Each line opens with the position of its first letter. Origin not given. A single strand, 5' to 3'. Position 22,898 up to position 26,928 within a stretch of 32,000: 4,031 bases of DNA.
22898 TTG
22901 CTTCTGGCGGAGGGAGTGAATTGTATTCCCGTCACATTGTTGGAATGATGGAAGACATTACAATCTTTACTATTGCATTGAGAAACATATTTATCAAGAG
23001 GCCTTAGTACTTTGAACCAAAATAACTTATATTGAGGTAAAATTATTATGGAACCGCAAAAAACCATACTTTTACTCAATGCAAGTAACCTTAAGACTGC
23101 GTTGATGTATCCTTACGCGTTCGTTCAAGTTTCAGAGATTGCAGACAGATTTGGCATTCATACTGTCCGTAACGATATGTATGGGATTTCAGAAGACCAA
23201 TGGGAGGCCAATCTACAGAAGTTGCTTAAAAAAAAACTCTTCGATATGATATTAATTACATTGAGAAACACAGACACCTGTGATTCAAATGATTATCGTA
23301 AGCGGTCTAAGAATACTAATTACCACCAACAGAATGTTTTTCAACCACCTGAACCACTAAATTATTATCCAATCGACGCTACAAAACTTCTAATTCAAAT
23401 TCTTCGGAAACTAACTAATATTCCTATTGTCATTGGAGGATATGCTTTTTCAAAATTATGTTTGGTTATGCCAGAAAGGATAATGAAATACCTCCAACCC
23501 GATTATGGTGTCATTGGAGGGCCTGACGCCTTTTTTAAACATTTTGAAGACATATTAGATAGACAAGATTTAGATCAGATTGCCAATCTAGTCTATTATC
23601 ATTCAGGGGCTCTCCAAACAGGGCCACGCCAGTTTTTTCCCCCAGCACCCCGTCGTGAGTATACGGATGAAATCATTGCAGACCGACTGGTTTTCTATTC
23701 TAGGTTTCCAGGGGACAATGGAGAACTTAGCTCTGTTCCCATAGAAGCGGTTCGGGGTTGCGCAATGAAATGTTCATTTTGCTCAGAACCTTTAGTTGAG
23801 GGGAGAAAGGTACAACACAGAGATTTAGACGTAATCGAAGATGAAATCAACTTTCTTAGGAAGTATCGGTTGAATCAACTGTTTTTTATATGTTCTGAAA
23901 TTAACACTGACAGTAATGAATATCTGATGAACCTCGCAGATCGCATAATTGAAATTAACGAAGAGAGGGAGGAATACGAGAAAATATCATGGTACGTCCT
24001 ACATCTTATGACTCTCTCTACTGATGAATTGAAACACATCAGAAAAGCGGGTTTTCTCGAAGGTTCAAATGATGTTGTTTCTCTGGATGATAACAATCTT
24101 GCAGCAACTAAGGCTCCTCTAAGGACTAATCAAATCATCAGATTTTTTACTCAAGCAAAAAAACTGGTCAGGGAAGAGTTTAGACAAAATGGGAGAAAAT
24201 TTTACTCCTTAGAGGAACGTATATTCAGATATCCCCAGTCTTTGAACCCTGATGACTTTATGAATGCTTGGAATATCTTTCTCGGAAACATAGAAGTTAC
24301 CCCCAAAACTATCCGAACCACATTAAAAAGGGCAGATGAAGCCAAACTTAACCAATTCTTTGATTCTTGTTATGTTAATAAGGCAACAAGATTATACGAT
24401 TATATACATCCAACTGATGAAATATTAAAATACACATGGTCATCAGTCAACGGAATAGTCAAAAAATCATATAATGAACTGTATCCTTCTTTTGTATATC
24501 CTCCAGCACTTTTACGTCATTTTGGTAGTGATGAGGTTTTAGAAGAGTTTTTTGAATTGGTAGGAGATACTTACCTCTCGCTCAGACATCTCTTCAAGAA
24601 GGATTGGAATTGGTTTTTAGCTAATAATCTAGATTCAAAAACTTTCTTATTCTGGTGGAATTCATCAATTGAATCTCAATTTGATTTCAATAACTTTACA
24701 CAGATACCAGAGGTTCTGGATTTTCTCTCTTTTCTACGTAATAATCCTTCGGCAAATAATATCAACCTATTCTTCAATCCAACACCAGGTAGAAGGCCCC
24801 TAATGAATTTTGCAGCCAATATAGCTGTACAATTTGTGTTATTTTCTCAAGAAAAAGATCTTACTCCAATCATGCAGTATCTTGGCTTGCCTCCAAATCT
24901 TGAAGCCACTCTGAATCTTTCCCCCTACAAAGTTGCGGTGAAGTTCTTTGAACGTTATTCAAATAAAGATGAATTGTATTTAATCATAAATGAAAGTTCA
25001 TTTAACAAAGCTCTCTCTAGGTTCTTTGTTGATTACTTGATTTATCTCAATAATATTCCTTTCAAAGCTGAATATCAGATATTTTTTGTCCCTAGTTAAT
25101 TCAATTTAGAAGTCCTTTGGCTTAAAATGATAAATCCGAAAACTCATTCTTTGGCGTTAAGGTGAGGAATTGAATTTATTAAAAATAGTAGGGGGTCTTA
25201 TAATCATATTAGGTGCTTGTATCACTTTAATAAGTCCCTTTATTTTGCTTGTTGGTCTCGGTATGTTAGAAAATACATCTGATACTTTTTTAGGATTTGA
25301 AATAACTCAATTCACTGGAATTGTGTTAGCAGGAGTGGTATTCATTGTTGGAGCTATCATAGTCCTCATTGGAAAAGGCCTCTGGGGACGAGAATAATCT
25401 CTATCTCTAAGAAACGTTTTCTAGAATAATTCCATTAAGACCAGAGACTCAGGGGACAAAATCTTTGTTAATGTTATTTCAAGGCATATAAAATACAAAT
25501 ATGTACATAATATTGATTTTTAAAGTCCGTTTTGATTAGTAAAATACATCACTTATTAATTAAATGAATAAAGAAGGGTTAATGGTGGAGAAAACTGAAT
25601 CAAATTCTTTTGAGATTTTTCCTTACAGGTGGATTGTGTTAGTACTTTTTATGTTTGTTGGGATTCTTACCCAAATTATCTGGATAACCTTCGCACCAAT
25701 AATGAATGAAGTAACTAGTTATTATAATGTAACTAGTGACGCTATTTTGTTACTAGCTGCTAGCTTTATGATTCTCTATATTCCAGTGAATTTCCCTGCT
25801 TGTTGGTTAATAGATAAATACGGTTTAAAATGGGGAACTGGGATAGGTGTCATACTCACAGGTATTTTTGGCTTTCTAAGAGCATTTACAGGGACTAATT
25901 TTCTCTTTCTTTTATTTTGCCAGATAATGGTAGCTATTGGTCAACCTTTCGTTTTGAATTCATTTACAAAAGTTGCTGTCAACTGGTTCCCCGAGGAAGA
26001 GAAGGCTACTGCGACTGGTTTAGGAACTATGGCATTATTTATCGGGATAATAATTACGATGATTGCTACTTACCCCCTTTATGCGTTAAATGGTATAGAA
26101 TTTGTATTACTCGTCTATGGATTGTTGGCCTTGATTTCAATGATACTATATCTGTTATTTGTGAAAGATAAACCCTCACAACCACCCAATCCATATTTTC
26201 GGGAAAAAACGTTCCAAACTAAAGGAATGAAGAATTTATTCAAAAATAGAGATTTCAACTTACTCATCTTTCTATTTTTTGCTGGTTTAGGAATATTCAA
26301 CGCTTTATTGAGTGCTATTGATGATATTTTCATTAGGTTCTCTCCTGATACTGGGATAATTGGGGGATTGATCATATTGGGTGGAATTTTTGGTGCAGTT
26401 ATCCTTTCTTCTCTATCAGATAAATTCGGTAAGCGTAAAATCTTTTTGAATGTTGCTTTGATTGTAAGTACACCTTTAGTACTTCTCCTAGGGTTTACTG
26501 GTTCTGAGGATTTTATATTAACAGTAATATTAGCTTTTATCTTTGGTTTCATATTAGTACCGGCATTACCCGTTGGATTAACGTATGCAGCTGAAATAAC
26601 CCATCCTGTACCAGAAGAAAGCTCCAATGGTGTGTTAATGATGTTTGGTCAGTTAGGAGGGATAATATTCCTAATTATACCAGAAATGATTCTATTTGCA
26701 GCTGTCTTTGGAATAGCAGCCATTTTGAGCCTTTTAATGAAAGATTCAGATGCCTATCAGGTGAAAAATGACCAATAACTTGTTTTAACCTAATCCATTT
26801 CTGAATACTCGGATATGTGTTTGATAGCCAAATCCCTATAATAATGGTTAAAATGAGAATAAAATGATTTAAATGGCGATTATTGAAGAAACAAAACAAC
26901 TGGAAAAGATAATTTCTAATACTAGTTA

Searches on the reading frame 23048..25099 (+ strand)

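Call 8: search_protein_families(library=pfam, proteins=[window:23048-25099:+], max_evalue=0.001)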
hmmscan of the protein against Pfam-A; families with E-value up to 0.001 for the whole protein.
window:23048-25099:+ (683 aa): 1 family
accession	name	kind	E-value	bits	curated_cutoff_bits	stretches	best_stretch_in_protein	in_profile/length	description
PF04055.27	Radical_SAM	-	5.2e-06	27.2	29.5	1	234-372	3-138/166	Radical SAM superfamily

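Call 77: search_protein_families(library=padloc, proteins=[window:23048-25099:+], max_evalue=0.001)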
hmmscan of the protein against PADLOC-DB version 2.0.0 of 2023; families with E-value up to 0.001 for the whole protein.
window:23048-25099:+ (683 aa): 1 family
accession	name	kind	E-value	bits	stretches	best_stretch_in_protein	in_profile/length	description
PDLC04689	PDC-M51A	-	0.00011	19.1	1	229-276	184-232/420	-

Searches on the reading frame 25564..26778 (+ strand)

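Call 8: search_protein_families(library=pfam, proteins=[window:25564-26778:+], max_evalue=0.001)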
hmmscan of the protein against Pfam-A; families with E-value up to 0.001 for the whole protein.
window:25564-26778:+ (404 aa): 3 families
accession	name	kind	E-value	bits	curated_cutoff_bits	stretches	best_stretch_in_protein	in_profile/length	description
PF07690.21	MFS_1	-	5e-41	141.2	33.4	2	30-250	2-223/347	Major Facilitator Superfamily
PF12832.13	MFS_1_like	-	7.1e-05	22.5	25.2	0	234-371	7-143/373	MFS_1 like family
PF00083.30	Sugar_tr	-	9.8e-05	21.8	22.3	1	261-349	46-134/452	Sugar (and other) transporter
